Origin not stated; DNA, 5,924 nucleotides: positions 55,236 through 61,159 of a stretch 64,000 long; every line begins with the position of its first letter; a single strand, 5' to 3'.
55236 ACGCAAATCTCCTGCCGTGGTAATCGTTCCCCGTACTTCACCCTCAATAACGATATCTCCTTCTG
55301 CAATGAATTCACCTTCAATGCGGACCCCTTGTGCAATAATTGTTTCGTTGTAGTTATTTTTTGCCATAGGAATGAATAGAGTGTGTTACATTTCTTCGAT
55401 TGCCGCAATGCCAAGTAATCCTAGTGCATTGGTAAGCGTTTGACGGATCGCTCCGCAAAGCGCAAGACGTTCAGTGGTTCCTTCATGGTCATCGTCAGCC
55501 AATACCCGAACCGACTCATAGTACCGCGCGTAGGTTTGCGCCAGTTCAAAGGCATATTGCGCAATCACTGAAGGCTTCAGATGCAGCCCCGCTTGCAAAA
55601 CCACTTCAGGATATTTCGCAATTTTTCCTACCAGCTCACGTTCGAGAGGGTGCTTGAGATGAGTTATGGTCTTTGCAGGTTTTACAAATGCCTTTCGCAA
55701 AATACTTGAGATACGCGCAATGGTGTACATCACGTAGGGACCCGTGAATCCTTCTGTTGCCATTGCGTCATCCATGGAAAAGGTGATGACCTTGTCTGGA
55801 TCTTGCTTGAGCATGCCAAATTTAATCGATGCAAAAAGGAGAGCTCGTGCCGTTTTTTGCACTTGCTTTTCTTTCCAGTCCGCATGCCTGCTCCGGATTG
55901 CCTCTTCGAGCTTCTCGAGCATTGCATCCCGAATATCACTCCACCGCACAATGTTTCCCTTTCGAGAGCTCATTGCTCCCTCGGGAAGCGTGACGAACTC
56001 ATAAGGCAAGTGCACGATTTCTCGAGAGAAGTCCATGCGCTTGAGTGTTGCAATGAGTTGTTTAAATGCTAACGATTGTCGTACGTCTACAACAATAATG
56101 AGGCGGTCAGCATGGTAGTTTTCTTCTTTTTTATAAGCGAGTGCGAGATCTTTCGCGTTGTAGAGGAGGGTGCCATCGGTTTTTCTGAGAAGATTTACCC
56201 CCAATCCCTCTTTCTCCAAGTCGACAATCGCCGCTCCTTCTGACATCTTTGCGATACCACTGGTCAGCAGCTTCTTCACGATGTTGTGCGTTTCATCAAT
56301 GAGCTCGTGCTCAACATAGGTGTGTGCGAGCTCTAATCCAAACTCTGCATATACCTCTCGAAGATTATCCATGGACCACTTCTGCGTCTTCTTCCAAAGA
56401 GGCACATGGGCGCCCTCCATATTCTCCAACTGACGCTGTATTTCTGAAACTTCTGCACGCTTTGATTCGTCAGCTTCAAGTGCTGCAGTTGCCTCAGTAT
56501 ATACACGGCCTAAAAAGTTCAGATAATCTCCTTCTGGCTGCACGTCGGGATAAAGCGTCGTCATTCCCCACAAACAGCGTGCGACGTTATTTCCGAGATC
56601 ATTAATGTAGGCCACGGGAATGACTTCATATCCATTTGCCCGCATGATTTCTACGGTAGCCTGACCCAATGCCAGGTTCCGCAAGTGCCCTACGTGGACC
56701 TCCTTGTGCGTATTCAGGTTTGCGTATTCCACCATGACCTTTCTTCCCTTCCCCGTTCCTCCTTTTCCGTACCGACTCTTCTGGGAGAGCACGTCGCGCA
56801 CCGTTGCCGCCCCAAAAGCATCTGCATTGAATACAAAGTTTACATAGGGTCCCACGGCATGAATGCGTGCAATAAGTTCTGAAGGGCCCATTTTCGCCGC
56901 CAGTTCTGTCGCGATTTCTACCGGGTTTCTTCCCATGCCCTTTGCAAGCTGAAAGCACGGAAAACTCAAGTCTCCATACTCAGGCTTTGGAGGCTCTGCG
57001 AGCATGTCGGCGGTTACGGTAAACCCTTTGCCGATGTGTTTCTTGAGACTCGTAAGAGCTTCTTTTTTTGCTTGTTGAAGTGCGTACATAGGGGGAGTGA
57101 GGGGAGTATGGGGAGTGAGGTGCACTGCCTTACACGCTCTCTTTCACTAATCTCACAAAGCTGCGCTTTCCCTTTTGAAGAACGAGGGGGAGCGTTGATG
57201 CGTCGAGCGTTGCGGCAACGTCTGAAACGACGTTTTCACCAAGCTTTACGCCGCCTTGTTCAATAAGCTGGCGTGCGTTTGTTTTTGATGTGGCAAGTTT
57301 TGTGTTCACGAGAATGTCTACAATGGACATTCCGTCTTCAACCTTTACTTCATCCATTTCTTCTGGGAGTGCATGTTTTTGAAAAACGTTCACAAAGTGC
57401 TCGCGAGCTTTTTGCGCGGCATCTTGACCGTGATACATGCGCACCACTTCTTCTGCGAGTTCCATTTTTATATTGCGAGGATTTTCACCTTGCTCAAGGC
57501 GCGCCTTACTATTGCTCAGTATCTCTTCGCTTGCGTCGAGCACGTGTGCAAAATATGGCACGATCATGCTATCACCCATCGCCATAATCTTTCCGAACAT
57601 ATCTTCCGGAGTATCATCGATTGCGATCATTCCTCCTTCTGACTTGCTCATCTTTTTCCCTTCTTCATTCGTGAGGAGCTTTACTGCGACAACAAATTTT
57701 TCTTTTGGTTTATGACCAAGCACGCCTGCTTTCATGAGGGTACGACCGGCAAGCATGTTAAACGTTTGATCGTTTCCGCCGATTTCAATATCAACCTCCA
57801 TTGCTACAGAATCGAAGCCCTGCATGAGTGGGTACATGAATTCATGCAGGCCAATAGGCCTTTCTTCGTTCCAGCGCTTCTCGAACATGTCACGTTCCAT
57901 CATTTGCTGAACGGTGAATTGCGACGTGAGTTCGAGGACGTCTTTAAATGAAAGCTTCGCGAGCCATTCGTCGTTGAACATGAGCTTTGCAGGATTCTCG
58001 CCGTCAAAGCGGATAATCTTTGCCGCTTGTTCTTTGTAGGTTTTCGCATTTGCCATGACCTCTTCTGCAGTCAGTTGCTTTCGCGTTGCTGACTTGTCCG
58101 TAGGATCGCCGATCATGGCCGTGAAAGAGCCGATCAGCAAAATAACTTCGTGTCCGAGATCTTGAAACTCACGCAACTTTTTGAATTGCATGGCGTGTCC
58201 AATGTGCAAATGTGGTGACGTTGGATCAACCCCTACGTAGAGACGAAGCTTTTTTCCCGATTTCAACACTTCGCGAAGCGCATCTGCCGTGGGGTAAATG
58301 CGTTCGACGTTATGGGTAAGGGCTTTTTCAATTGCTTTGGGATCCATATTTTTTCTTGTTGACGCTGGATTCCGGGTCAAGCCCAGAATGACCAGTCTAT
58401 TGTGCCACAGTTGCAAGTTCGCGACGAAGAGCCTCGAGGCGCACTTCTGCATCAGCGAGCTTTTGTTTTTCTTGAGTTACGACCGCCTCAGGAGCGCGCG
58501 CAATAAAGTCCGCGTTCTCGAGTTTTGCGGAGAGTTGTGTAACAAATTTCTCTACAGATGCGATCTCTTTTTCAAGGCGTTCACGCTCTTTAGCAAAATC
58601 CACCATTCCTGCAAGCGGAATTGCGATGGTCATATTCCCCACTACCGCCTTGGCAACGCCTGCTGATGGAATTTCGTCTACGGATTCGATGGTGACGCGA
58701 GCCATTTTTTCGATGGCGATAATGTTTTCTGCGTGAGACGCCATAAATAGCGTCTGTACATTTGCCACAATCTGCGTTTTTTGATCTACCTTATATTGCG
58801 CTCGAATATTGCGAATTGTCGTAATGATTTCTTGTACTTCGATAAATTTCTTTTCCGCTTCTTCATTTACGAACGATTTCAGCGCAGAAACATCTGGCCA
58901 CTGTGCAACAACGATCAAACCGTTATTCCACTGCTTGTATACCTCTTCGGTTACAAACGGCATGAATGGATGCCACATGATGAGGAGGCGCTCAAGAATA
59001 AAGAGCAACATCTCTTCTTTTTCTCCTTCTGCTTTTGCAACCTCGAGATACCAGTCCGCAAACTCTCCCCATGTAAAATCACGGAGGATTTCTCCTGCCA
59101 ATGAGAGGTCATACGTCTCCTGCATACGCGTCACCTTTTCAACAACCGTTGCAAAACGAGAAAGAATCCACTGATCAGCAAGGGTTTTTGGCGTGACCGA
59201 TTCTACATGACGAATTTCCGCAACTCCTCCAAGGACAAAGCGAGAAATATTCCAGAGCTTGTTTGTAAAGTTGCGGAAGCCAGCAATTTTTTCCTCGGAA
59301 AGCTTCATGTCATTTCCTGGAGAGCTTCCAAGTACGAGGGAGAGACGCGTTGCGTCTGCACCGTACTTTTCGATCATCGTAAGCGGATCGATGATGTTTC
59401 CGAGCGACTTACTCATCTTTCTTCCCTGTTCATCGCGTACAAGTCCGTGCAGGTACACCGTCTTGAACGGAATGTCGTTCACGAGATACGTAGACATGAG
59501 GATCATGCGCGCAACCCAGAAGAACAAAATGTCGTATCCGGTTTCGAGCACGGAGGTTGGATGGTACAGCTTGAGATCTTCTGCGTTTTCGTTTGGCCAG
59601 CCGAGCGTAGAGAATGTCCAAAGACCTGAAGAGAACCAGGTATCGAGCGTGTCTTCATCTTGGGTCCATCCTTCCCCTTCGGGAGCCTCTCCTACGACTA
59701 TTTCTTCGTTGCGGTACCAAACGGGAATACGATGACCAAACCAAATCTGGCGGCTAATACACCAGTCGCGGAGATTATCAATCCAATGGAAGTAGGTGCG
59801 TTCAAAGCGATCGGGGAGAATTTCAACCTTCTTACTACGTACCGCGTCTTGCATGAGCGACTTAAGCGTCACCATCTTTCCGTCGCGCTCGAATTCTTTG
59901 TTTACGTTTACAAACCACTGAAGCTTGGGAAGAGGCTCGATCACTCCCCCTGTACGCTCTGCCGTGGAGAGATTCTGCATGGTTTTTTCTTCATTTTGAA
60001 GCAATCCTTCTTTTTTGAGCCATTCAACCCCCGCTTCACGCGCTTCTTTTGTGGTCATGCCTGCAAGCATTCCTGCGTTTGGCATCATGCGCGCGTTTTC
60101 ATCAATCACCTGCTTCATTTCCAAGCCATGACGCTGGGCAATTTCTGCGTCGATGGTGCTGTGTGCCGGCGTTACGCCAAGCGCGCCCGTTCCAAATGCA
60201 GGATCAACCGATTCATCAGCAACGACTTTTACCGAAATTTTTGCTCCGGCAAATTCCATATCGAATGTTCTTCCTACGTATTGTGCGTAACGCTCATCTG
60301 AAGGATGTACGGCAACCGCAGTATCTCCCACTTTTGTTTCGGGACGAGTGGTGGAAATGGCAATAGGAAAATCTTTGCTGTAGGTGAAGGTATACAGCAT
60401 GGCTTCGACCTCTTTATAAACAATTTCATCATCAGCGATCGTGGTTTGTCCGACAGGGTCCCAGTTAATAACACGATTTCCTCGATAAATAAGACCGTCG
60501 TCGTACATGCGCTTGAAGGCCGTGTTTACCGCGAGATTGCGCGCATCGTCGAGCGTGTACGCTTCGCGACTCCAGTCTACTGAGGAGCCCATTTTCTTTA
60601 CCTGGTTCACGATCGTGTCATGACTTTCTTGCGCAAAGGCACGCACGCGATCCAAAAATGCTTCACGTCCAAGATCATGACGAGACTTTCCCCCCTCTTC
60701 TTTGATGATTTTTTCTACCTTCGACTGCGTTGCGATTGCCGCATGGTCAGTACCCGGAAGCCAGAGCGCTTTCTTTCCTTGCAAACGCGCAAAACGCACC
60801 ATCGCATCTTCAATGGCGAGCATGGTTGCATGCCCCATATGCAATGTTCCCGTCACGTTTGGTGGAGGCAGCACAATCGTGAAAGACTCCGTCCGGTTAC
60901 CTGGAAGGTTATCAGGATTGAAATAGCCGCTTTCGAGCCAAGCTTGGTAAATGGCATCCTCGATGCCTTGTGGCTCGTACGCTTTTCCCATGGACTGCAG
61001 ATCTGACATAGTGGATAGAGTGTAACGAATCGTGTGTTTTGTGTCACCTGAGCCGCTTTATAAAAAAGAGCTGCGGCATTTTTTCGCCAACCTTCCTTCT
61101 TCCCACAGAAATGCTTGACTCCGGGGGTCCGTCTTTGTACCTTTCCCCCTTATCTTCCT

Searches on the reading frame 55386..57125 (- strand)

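Call 58: search_protein_families(library=pfam, proteins=[window:55386-57125:-], max_evalue=0.00001)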
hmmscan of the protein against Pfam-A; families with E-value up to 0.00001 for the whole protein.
window:55386-57125:- (579 aa): 3 families
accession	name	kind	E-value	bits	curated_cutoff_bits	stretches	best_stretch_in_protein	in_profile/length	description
PF00750.26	tRNA-synt_1d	-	1.7e-45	155.9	23.3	1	109-441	2-339/349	tRNA synthetases class I (R), catalytic domain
PF05746.21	DALR_1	-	8.9e-31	106.8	22.3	1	465-579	1-117/117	DALR anticodon binding domain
PF03485.21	Arg_tRNA_synt_N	-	1.9e-14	54.5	21.5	1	22-98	9-84/85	Arginyl tRNA synthetase N terminal domain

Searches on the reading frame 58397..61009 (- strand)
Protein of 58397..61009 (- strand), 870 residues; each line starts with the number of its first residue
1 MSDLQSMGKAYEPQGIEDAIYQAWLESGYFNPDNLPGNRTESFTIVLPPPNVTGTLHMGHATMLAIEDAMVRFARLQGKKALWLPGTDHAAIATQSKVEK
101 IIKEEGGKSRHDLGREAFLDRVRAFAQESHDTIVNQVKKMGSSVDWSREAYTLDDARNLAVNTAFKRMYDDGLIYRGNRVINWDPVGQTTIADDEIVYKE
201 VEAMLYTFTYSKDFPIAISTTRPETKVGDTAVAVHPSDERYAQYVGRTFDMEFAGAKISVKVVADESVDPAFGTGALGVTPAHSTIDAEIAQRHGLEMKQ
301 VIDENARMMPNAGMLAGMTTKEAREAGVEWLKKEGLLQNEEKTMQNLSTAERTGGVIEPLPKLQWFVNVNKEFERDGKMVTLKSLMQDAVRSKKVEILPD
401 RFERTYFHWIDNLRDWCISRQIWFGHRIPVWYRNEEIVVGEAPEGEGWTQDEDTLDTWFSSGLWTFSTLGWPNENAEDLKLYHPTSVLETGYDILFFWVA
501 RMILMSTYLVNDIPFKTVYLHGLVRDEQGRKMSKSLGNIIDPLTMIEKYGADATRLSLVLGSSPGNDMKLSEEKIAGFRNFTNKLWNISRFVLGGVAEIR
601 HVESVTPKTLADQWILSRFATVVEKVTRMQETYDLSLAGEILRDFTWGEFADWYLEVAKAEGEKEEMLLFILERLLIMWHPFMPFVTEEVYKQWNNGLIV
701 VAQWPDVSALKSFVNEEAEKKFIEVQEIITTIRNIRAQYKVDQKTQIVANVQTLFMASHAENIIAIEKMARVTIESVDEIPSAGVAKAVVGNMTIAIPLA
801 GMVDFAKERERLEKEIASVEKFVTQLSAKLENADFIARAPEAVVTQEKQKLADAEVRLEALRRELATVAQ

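Call 58: search_protein_families(library=pfam, proteins=[window:58397-61009:-], max_evalue=0.00001)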
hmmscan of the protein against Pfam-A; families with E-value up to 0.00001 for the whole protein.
window:58397-61009:- (870 aa): 4 families
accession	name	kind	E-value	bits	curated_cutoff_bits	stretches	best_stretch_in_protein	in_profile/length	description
PF00133.28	tRNA-synt_1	-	3.8e-134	448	22.7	2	20-438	2-255/414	tRNA synthetases class I (I, L, M and V)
PF08264.19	Anticodon_1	-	4.5e-33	114.6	25.1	1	612-747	1-144/148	Anticodon-binding domain of tRNA ligase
PF09334.17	tRNA-synt_1g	-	2.4e-16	60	20.1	0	50-193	8-132/391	tRNA synthetases class I (M)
PF10458.14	Val_tRNA-synt_C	-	5.7e-15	55.8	25.9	1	804-867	1-64/66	Valyl tRNA synthetase tRNA binding arm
